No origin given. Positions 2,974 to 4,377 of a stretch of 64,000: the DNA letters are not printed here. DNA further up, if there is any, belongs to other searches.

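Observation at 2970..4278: DUF559 endonuclease-fold gene boxed in by 79-bp inverted repeats with nested hairpins: candidate novel selfish cassette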

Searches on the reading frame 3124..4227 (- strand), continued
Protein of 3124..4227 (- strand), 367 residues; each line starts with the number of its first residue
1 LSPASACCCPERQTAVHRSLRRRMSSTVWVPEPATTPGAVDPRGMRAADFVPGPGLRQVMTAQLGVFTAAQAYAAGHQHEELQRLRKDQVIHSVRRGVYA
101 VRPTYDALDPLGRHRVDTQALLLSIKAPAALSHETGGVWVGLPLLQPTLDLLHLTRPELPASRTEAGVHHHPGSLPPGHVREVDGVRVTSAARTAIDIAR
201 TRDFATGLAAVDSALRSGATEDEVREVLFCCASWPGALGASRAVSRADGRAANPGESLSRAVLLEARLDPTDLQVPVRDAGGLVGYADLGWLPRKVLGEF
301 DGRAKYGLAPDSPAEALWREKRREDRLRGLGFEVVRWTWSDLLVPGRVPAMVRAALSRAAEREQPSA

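Call 48: predict_structure(alignment_id=A2)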
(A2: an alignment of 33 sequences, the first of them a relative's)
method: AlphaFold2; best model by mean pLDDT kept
length: 323 residues; sequences in the alignment: 33
mean_pLDDT: 93.0   pTM: 0.88
mean pLDDT of the five models: 93.0, 92.9, 92.5, 92.1, 91.7
residues with pLDDT >= 90: 288; 70-90: 18; 50-70: 13; < 50: 4
segments of 3 or more residues with pLDDT < 50: none
pLDDT, mean of each block of 10 residues (from residue 1): 78 96 97 95 96 97 97 97 93 96 95 95 95 95 97 97 98 97 97 97 94 96 96 94 95 84 60 87 95 94 97 91 55
secondary structure, 60 per line:
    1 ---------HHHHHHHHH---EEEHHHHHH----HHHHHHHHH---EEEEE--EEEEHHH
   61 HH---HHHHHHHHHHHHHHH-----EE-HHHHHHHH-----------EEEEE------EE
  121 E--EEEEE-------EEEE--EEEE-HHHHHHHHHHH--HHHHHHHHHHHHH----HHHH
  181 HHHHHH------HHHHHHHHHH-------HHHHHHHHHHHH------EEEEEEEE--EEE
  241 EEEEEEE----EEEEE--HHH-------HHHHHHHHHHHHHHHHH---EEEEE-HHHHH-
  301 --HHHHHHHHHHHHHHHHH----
elements in order: H10-18 E22-24 H25-30 H35-43 E47-51 E54-57 H58-62 H66-80 H89-96 E108-112 E119-121 E124-128 E136-139 E142-145 H147-157 H160-172 H177-186 H193-202 H210-221 E228-235 E238-247 E252-256 H269-285 E289-293 H295-299 H303-319

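Call 53: fold_search(model_id=the predicted structure, library=pdb)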
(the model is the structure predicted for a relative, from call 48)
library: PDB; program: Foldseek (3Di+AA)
matches with E <= 10: 259; with E <= 0.001: 2
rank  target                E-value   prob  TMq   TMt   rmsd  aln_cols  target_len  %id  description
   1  6y8q_A                2.8e-05  1.00  0.33  0.47   7.0       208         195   13  AbiEi antitoxin from Streptococcus agalactiae (released 2020-12-16)
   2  6y8q_D                5.0e-04  1.00  0.30  0.47   6.6       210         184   14  AbiEi antitoxin from Streptococcus agalactiae (released 2020-12-16)
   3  9g6k_L9               2.0e-02  0.95  0.24  0.17  16.7       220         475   11  LSU structure derived from the LSU sample of the mitoribosome from T. gondii. (released 2024-12-11)
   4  9i05_Xg               1.3e-01  0.33  0.25  0.17  20.4       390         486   11  Cryo-EM structure of the large subunit of the mitochondrial ribosome from Toxoplasma gondii (released 2025-06-11)
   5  6rd4_2                1.9e-01  0.16  0.21  0.17  14.5       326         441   14  CryoEM structure of Polytomella F-ATP synthase, Full dimer, composite map (released 2019-07-03)
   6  9i05_Xr               2.0e-01  0.44  0.20  0.15  14.5       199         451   12  Cryo-EM structure of the large subunit of the mitochondrial ribosome from Toxoplasma gondii (released 2025-06-11)
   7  9dou_A                2.3e-01  0.44  0.18  0.08   9.6       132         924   17  Taeniopygia guttata R2 retrotransposon (R2Tg) initiating target-primed reverse transcription (released 2025-05-21)
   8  1cw0_A                2.5e-01  0.90  0.24  0.46   8.1       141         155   16  CRYSTAL STRUCTURE ANALYSIS OF VERY SHORT PATCH REPAIR (VSR) ENDONUCLEASE IN COMPLEX WITH A DUPLEX DNA (released 1999-12-12)
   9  9g6k_Li               2.9e-01  0.44  0.22  0.15  14.0       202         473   11  LSU structure derived from the LSU sample of the mitoribosome from T. gondii. (released 2024-12-11)
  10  6z1p_AS               3.7e-01  0.38  0.24  0.12  15.5       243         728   14  Structure of the mitochondrial ribosome from Tetrahymena thermophila (released 2020-06-24)
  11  4i1t                  3.7e-01  0.14  0.17  0.26  13.6       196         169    8  Crystal structure of the cap-snatching endonuclease from Pichinde virus (released 2014-02-26)
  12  9i05_Xv               3.9e-01  0.25  0.21  0.18  16.6       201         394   13  Cryo-EM structure of the large subunit of the mitochondrial ribosome from Toxoplasma gondii (released 2025-06-11)
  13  4miw                  3.9e-01  0.11  0.16  0.24  16.4       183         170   10  High-resolution structure of the N-terminal endonuclease domain of the Lassa virus L polymerase (released 2014-03-19)
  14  3jsb_A                6.1e-01  0.08  0.16  0.23  18.0       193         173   12  Crystal structure of the N-terminal domain of the Lymphocytic Choriomeningitis Virus L protein (released 2010-09-15)
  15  8xpo_L                6.1e-01  0.06  0.14  0.04  19.5       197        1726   10  Cryo-EM structure of Lassa virus RdRP elongation complex with the NTP form of compound HNC-1664 bound in the active si (released 2024-12-04)
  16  1vsr                  7.6e-01  0.60  0.20  0.43   6.6       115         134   19  VERY SHORT PATCH REPAIR (VSR) ENDONUCLEASE FROM ESCHERICHIA COLI (released 1999-10-27)
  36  3r3p_B                1.7e+00  0.72  0.24  0.71   4.0       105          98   17  Homing Endonuclease I-Bth0305I Catalytic Domain (released 2011-10-05)
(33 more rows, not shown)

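Call 60: search_protein_families(library=pfam, proteins=[L022:5004-6947:-, L024:4988-6778:-, L034:4995-5969:-, L004:2373-3215:+], max_evalue=0.001)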
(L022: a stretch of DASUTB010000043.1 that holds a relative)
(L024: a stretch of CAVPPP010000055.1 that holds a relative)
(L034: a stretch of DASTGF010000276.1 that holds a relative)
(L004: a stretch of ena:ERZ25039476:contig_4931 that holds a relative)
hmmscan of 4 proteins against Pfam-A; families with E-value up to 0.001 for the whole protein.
L022:5004-6947:- (647 aa): 2 families
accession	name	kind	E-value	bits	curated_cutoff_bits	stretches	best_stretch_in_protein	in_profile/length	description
PF00933.27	Glyco_hydro_3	-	1.3e-79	268.4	27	1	100-416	2-315/316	Glycosyl hydrolase family 3 N terminal domain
PF01915.27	Glyco_hydro_3_C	-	3.8e-38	131.9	31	1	454-647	1-200/200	Glycosyl hydrolase family 3 C-terminal domain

L024:4988-6778:- (596 aa): 3 families
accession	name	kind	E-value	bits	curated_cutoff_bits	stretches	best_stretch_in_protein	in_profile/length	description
PF00664.28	ABC_membrane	-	1e-37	130.8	28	1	48-315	3-274/274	ABC transporter transmembrane region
PF00005.33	ABC_tran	-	8.7e-22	78.6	25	1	374-523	1-137/137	ABC transporter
PF06472.20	ABC_membrane_2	-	0.00043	20.2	24.4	1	44-271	15-247/269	ABC transporter transmembrane region 2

L034:4995-5969:- (324 aa): 2 families
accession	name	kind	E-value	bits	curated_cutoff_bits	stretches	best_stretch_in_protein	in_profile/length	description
PF02735.22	Ku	-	6.2e-50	170.2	25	1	11-195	2-190/190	Ku70/Ku80 beta-barrel domain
PF07382.16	HC2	-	2.8e-05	24.7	40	1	279-322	66-109/194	Histone H1-like nucleoprotein HC2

L004:2373-3215:+ (280 aa): 2 families
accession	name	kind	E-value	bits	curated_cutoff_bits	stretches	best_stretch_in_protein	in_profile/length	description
PF00583.31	Acetyltransf_1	-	2.8e-07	31.2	20.7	1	155-266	2-115/116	Acetyltransferase (GNAT) family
PF13673.13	Acetyltransf_10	-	0.0004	20.8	23.6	1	223-272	61-112/128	Acetyltransferase (GNAT) domain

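Call 66: search_solved_structures(query=A2, max_evalue=10, show_alignments=2)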
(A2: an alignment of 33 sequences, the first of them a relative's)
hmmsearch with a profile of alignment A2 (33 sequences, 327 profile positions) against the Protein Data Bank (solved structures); distinct sequences matched with E-value up to 10: 0.

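Call 68: search_protein_families(library=pfam, alignment_id=A2, max_evalue=1)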
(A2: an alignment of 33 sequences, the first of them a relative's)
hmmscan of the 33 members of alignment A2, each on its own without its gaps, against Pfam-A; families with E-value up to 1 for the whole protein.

A. member 1, P0001 (323 aa): 2 families
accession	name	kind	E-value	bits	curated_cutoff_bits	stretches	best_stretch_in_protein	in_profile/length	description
PF02627.25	CMD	-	0.08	13.4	23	1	152-199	32-78/84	Carboxymuconolactone decarboxylase family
PF13338.12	AbiEi_4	-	0.13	12.9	25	1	19-57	10-48/49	Transcriptional regulator, AbiEi antitoxin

B. families by the number of members that match (of 33 scanned): 16 families
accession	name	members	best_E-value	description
PF13338.12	AbiEi_4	30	6e-11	Transcriptional regulator, AbiEi antitoxin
PF09407.15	AbiEi_1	8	0.00032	AbiEi antitoxin C-terminal domain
PF02627.25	CMD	6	0.001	Carboxymuconolactone decarboxylase family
PF17194.10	AbiEi_3_N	4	0.014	Transcriptional regulator, AbiEi antitoxin N-terminal domain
PF25296.1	Decapeptide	2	0.076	Decapeptide repeat region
PF18741.7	MTES_1575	2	0.1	REase_MTES_1575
PF08620.15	RPAP1_C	2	0.16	RPAP1-like, C-terminal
PF25056.1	DUF7793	1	0.021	Domain of unknown function (DUF7793)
PF19984.4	DUF6420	1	0.022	Family of unknown function (DUF6420)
PF13676.11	TIR_2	1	0.07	TIR domain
PF22024.2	VP16-like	1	0.071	Major capsid protein VP16-like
PF00465.25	Fe-ADH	1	0.092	Iron-containing alcohol dehydrogenase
PF02426.22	MIase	1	0.15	Muconolactone delta-isomerase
PF04085.20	MreC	1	0.21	Rod shape-determining protein MreC, barrel core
PF23520.1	Microp_apicomplexa_11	1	0.28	Apicomplexa microprotein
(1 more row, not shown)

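Call 74: search_protein_representatives(protein=window:3127-4095:-)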
Query: 323 residues. Proteins with E-value up to 0.001 (for the whole library): 9259; up to 1e-10: 4453; up to 1e-30: 512. The best 150 are listed.
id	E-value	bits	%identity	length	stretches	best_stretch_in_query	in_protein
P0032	7.8e-108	377.0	60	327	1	4-316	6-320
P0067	1.3e-84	300.8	60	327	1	9-255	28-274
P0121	5.2e-75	269.2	51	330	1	6-316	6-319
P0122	8.6e-75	268.4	49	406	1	9-319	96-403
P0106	4.7e-73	262.7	49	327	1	9-320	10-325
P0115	2.3e-72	260.5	48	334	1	9-314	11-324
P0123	1.9e-68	247.6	56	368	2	179-319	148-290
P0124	5.4e-66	239.5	48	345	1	10-315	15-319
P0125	1.2e-65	238.3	49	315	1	12-316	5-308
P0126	2.2e-65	237.5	45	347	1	21-319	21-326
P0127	5.2e-65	236.3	45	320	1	8-319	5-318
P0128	3.4e-62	227.0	53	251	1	87-320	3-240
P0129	4.8e-61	223.3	47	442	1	10-319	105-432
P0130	3.5e-60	220.4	60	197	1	131-319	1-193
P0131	9.2e-60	219.0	44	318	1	10-318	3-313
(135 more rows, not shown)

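Call 82: find_related_loci(query=A2, collection=viral_contigs, flank=3000)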
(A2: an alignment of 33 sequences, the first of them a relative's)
Query A2 (323 aa) in viral_contigs; peptide patterns used: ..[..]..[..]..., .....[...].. (x = any residue, [..] = any of these).
27 stretches matched a pattern, but none encodes a relative of the query by tblastn (E <= 1e-3).
